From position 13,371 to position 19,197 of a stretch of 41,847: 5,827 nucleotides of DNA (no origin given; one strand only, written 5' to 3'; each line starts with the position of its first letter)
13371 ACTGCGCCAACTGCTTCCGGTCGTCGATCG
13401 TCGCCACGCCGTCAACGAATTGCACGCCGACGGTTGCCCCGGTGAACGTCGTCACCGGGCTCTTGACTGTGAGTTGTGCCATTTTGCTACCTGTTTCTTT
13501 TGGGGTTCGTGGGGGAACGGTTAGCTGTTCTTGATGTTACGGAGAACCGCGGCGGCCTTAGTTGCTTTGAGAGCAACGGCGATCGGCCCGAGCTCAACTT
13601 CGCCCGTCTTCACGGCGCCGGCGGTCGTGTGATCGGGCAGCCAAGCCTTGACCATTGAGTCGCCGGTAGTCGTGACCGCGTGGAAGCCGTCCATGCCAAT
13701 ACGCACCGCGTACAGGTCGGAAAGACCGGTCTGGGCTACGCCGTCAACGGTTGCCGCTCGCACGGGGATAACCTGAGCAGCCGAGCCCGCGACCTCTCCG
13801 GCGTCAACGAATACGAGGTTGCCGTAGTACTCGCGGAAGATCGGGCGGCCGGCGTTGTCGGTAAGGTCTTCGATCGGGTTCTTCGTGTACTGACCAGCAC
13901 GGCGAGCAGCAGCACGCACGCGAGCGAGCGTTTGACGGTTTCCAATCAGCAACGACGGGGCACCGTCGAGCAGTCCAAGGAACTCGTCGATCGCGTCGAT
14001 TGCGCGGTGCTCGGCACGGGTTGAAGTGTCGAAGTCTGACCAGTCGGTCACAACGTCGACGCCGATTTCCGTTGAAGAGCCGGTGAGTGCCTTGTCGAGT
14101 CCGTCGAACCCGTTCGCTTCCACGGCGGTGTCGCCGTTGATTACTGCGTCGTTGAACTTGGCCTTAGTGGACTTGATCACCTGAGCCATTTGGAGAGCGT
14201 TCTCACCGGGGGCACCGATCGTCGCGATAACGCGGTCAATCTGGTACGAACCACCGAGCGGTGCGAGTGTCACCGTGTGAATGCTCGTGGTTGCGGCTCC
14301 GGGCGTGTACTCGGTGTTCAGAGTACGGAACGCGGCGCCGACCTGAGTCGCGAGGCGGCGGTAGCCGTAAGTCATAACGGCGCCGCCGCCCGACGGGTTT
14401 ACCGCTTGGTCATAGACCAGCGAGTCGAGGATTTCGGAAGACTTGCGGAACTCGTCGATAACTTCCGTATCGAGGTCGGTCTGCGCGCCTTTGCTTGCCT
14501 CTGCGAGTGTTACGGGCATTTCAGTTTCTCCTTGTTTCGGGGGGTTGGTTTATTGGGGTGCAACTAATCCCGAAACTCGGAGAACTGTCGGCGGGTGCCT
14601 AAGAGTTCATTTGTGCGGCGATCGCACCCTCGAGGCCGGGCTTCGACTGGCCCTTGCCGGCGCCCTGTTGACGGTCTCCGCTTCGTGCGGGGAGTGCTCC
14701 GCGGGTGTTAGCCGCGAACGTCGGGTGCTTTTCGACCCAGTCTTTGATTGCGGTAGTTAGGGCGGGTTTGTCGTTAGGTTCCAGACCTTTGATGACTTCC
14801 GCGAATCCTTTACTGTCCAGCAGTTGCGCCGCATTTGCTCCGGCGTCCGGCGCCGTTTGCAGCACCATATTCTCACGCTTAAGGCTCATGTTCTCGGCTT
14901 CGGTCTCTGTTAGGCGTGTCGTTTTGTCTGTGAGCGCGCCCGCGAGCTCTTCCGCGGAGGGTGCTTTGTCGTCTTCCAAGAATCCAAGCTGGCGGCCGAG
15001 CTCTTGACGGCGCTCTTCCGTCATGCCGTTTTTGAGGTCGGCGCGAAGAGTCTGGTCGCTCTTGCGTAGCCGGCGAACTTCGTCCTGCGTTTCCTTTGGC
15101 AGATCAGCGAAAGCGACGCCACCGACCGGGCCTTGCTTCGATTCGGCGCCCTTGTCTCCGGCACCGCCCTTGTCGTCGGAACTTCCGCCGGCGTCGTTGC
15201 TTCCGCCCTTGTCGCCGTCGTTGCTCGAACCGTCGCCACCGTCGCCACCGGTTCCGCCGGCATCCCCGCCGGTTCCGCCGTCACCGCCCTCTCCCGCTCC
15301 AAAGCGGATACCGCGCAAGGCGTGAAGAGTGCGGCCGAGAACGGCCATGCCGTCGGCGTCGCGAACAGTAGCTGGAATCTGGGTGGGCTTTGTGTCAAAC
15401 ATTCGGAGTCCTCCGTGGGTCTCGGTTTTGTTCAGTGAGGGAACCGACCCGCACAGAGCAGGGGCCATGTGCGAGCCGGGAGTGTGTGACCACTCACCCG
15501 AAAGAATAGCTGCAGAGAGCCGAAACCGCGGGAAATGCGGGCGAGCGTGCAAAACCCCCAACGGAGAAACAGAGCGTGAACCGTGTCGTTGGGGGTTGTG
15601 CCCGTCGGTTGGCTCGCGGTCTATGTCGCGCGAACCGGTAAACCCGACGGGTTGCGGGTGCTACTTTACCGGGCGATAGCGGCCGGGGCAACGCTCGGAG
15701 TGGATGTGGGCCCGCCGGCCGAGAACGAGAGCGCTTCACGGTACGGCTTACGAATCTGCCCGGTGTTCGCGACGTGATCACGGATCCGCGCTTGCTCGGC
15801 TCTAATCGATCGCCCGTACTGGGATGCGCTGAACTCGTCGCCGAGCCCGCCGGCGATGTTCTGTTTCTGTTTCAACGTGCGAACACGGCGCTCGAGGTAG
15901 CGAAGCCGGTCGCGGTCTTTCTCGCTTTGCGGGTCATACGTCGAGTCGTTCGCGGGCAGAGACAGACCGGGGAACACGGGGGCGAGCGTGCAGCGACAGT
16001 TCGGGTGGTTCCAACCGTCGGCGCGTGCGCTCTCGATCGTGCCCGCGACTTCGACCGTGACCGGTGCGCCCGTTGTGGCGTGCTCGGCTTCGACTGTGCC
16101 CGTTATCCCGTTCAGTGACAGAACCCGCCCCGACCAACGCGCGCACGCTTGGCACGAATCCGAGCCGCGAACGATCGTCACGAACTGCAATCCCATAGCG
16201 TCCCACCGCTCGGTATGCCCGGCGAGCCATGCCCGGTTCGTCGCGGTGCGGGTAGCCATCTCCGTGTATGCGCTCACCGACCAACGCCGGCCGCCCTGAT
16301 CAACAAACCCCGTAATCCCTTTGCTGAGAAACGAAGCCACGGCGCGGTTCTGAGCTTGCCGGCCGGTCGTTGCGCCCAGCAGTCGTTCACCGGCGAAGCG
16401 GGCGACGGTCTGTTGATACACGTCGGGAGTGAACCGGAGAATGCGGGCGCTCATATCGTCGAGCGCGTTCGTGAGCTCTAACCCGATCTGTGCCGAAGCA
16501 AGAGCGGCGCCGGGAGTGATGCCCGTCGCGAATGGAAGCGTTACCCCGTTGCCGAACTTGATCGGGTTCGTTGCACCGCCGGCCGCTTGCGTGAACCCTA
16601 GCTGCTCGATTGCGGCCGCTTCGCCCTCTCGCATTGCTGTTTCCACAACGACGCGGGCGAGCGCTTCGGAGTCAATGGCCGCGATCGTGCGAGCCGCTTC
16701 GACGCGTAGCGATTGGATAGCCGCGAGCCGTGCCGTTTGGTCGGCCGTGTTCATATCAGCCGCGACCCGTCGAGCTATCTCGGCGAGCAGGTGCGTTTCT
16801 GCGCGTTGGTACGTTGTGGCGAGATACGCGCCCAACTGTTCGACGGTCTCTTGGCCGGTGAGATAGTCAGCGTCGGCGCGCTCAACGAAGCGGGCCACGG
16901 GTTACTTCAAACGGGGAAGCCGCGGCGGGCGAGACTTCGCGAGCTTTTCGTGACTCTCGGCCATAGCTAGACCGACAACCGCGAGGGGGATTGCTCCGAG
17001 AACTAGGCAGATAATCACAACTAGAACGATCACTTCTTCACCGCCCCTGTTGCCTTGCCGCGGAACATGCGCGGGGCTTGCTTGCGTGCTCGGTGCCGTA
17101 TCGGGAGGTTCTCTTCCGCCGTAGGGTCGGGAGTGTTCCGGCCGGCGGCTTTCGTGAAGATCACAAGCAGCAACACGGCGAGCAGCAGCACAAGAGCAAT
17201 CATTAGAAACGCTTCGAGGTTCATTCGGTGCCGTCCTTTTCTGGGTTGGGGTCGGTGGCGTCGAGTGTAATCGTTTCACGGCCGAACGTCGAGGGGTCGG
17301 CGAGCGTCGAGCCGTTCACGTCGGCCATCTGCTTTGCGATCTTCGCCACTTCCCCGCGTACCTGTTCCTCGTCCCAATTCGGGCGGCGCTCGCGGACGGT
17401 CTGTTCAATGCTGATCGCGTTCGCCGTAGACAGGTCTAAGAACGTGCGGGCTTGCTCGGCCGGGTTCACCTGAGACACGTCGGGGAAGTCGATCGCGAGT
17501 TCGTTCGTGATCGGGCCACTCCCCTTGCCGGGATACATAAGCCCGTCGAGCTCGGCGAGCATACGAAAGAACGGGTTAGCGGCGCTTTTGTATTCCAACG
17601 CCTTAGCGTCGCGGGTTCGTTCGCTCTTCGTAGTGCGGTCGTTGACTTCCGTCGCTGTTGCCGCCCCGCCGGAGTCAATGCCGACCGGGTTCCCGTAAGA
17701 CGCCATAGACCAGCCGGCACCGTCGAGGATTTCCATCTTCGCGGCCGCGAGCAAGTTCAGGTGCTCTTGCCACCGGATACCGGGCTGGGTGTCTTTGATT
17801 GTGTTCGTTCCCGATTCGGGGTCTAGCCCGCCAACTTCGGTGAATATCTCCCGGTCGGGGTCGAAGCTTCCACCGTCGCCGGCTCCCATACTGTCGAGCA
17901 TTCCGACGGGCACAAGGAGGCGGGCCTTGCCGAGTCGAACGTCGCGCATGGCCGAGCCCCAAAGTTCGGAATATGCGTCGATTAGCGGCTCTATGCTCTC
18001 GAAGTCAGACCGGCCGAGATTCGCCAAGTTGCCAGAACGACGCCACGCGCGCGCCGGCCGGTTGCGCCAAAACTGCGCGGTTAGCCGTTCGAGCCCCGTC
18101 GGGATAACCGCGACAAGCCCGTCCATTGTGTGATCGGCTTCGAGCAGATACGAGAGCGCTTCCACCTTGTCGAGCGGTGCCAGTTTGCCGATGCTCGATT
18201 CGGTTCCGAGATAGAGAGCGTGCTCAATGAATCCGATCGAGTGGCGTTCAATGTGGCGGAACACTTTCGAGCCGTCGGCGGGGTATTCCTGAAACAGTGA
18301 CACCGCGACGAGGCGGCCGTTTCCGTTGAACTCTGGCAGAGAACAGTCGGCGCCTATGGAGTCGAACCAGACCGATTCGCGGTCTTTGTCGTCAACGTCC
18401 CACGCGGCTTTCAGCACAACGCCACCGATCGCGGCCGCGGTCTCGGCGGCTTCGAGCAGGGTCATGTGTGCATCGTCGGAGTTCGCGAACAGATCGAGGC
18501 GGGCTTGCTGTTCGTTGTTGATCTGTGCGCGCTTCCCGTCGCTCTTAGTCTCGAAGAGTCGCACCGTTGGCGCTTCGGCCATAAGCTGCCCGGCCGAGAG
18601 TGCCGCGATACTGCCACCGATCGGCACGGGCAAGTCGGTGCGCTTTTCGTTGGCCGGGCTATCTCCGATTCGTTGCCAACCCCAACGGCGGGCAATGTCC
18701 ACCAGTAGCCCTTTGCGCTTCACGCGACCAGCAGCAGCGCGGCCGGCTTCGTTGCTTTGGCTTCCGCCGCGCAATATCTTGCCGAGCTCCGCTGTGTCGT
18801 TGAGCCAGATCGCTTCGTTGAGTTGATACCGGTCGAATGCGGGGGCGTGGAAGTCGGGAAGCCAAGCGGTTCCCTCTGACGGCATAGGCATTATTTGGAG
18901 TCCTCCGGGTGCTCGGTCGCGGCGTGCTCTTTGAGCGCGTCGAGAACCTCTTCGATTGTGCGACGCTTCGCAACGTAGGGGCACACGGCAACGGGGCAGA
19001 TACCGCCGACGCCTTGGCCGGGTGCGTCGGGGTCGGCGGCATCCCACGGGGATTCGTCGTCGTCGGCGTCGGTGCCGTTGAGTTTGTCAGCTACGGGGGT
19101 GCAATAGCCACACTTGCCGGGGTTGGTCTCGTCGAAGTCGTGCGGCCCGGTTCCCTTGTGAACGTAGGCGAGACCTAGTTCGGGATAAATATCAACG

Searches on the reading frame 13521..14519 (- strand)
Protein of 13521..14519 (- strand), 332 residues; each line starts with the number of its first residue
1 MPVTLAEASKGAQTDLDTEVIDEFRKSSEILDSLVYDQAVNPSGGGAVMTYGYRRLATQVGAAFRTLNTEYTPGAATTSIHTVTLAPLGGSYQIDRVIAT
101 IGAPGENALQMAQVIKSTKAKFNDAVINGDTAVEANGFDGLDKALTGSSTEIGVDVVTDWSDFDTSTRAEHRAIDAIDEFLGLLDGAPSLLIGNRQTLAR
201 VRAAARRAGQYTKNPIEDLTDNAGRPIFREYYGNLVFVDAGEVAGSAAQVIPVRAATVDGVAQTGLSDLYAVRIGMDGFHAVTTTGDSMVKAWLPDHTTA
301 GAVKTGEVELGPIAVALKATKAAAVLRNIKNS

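Call 11: search_protein_families(library=phrogs, proteins=[window:13521-14519:-], max_evalue=0.00001)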
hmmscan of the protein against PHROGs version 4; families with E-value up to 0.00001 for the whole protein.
window:13521-14519:- (332 aa): 1 family
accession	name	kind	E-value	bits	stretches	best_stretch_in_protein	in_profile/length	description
phrog_212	-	head and packaging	8.6e-67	226.6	1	1-332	4-296/301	major head protein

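Call 18: search_dna_similar(query=window:13521-14519:-, collection=phages, mode=protein, max_rows=25)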
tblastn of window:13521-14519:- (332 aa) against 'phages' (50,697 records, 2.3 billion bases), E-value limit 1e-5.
Records with a match: 60; places in all: 60; records where one place covers at least 80% of the query: 43.
Best place of each record, by identity: 60-80% 9; <60% 51.
By first word of the organism name: Streptomyces 17; Paenibacillus 11; Gordonia 9; Clostridium 6; Rhizobium 5; Rhodococcus 4; Salmonella 2; Micromonospora 1; Bacteriophage 1; Fusobacterium 1; and 3 more.
By host as written in the record: Paenibacillus larvae 11; Gordonia terrae 3612 6; Streptomyces venezuelae ATCC 10712 3; Streptomyces lividans JI 1326 3; Streptomyces venezuelae 2; Rhodococcus equi 2; Gordonia malaquae strain BEN700 2; Streptomyces griseus ATCC 10137 2; and 22 more.
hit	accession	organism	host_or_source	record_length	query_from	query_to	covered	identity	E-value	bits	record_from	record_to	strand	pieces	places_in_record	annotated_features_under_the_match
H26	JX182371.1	Streptomyces phage SV1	Streptomyces venezuelae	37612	1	330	99%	63.3%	2e-116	375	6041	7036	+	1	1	major capsid protein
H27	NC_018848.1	Streptomyces phage SV1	Streptomyces venezuelae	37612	1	330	99%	63.3%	2e-116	375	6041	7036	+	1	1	major head protein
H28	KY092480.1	Streptomyces phage Picard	Streptomyces venezuelae ATCC 10712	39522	1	330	99%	63.0%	6e-114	368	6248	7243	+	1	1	major capsid protein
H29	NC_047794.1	Streptomyces phage Picard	Streptomyces venezuelae ATCC 10712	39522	1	330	99%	63.0%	6e-114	368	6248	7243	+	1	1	major head protein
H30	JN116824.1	Rhodococcus phage REQ3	Rhodococcus equi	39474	1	330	99%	62.3%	1e-117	379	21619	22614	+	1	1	major capsid protein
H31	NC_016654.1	Rhodococcus phage REQ3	Rhodococcus equi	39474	1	330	99%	62.3%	1e-117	379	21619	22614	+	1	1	major head protein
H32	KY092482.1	Streptomyces phage Mojorita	Streptomyces venezuelae ATCC 10712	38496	1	330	99%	62.3%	3e-112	363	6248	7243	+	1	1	major capsid protein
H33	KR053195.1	Gordonia phage GMA1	Gordonia malaquae strain BEN700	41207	2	330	99%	60.7%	7e-109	353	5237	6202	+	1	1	hypothetical protein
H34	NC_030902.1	Gordonia phage GMA1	Gordonia malaquae strain BEN700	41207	2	330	99%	60.7%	7e-109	353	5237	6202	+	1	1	major head protein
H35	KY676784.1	Streptomyces phage ToastyFinz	Streptomyces viridochromogenes DSM40736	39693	1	330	99%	59.5%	9e-108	350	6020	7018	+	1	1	major capsid protein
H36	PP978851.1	Gordonia phage TinyDot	Gordonia terrae 3612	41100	1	330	99%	52.1%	4e-83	279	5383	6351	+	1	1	7: major capsid protein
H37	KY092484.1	Streptomyces phage Raleigh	Streptomyces griseus ATCC 10137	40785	1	330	99%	49.7%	1e-76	261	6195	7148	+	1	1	major capsid protein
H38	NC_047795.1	Streptomyces phage Raleigh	Streptomyces griseus ATCC 10137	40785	1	330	99%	49.7%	1e-76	261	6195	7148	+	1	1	major head protein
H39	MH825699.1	Streptomyces phage Darolandstone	Streptomyces platensis MJ1A1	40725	1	330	99%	49.1%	1e-74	255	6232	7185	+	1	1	7: major capsid protein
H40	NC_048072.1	Streptomyces phage Darolandstone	Streptomyces platensis MJ1A1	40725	1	330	99%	49.1%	1e-74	255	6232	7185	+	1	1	7: major head protein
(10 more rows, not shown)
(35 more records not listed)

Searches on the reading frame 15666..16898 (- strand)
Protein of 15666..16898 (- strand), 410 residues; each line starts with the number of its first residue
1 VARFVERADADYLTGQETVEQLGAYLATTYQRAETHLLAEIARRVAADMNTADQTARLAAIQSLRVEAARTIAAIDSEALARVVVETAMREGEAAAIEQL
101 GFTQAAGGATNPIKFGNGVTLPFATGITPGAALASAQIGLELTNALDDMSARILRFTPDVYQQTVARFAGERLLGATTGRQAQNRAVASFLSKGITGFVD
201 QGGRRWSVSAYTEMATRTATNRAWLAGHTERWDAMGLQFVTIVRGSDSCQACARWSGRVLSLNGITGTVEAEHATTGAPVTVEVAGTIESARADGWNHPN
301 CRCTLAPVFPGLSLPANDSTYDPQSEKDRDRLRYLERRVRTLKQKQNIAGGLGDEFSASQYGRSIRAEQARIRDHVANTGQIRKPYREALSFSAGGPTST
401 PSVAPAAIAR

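Call 11: search_protein_families(library=phrogs, proteins=[window:15666-16898:-], max_evalue=0.00001)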
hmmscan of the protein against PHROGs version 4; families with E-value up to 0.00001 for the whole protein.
window:15666-16898:- (410 aa): 3 families
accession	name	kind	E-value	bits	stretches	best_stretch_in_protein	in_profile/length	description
phrog_581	-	head and packaging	6.2e-65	221.3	1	19-389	25-380/564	minor head protein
phrog_12049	-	head and packaging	1.9e-49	170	1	19-385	8-362/745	head morphogenesis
phrog_4611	-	head and packaging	5.5e-19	68.9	1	31-332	99-296/710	minor head protein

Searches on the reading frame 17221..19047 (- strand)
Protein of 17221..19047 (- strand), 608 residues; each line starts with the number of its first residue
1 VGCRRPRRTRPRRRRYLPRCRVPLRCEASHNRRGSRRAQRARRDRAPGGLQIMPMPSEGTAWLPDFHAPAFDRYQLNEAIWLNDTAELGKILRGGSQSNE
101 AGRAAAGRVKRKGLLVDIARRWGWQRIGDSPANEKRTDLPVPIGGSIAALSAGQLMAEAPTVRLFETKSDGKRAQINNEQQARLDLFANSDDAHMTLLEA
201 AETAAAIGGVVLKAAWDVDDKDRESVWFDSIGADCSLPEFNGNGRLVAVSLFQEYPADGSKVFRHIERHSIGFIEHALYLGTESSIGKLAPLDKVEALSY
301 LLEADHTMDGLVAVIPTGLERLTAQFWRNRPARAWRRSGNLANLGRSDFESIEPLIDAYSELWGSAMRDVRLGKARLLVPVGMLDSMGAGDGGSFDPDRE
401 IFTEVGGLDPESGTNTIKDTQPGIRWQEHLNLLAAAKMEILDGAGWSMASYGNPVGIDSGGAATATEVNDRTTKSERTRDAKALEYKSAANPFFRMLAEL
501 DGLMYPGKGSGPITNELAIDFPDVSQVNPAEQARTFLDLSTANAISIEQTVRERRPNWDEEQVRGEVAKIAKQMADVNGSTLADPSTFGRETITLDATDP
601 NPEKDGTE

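Call 11: search_protein_families(library=phrogs, proteins=[window:17221-19047:-], max_evalue=0.00001)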
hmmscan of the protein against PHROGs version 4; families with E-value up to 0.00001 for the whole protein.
window:17221-19047:- (608 aa): 1 family
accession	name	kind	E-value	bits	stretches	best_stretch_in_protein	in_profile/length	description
phrog_533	-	head and packaging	2.1e-66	225.4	1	52-579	13-485/495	portal protein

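Call 17: search_dna_similar(query=window:17221-19047:-, collection=phages, mode=protein, max_rows=25)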
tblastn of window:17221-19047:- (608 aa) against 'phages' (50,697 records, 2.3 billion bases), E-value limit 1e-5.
Records with a match: 95; places in all: 95; records where one place covers at least 80% of the query: 68.
Best place of each record, by identity: <60% 95.
By first word of the organism name: Streptomyces 41; Microbacterium 30; Gordonia 11; Bacillus 7; Rhodococcus 2; Bacteriophage 1; Micromonospora 1; Curtobacterium 1; Corynebacterium 1.
By host as written in the record: Microbacterium foliorum NRRL B-24224 20; Streptomyces sanglieri UNT16F27A 16; Streptomyces venezuelae ATCC 10712 11; Microbacterium foliorum NRRL B-24224 SEA 9; Gordonia rubripertincta NRRL B-16540 6; Streptomyces lividans JI 1326 4; Bacillus cereus 4; Streptomyces mirabilis NRRL B-2400 3; and 15 more.
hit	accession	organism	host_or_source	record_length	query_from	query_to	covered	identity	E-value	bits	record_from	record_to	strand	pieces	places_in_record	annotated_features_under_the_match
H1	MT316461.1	Streptomyces phage Galactica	Streptomyces mirabilis NRRL B-2400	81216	53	570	85%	33.9%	2e-56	212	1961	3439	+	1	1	3: portal protein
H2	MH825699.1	Streptomyces phage Darolandstone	Streptomyces platensis MJ1A1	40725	53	585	88%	32.9%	5e-43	172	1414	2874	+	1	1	3: portal protein | 2: hypothetical protein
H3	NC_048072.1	Streptomyces phage Darolandstone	Streptomyces platensis MJ1A1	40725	53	585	88%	32.9%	5e-43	172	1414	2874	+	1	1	3: portal protein | 2: hypothetical protein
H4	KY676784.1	Streptomyces phage ToastyFinz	Streptomyces viridochromogenes DSM40736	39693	53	585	88%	32.8%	1e-50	194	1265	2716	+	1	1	portal protein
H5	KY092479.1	Streptomyces phage Ididsumtinwong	Streptomyces venezuelae ATCC 10712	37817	53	585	88%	32.6%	5e-46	181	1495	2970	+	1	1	portal protein | hypothetical protein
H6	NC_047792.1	Streptomyces phage Ididsumtinwong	Streptomyces venezuelae ATCC 10712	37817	53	585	88%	32.6%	5e-46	181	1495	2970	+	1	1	portal protein | hypothetical protein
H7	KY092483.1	Streptomyces phage Bioscum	Streptomyces venezuelae ATCC 10712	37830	53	585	88%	32.6%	5e-46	181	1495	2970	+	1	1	portal protein | hypothetical protein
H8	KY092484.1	Streptomyces phage Raleigh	Streptomyces griseus ATCC 10137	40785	53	585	88%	32.4%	2e-42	170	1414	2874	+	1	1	portal protein | hypothetical protein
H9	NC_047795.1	Streptomyces phage Raleigh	Streptomyces griseus ATCC 10137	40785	53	585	88%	32.4%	2e-42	170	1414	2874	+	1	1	portal protein | hypothetical protein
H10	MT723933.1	Streptomyces phage Keanu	Streptomyces lividans JI 1326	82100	53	570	85%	32.9%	9e-55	207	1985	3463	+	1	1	3: portal protein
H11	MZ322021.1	Gordonia phage Cafasso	Gordonia rubripertincta NRRL B-16540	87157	121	574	75%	37.3%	7e-64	234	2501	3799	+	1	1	4: portal protein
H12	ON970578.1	Gordonia phage Aleemily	Gordonia rubripertincta NRRL B-16540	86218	121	574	75%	37.3%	1e-63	233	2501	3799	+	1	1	4: portal protein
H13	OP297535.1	Gordonia phage ObLaDi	Gordonia rubripertincta NRRL B-16540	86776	121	574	75%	37.3%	1e-63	233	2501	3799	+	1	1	4: portal protein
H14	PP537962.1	Gordonia phage Morgana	Gordonia rubripertincta NRRL B-16540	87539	121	574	75%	37.3%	1e-63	233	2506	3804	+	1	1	4: portal protein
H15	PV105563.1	Streptomyces phage Tubberson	Streptomyces mirabilis NRRL B-2400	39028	53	607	91%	30.5%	3e-43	172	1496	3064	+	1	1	3: portal protein | 4: capsid maturation protease | 2: hypothetical protein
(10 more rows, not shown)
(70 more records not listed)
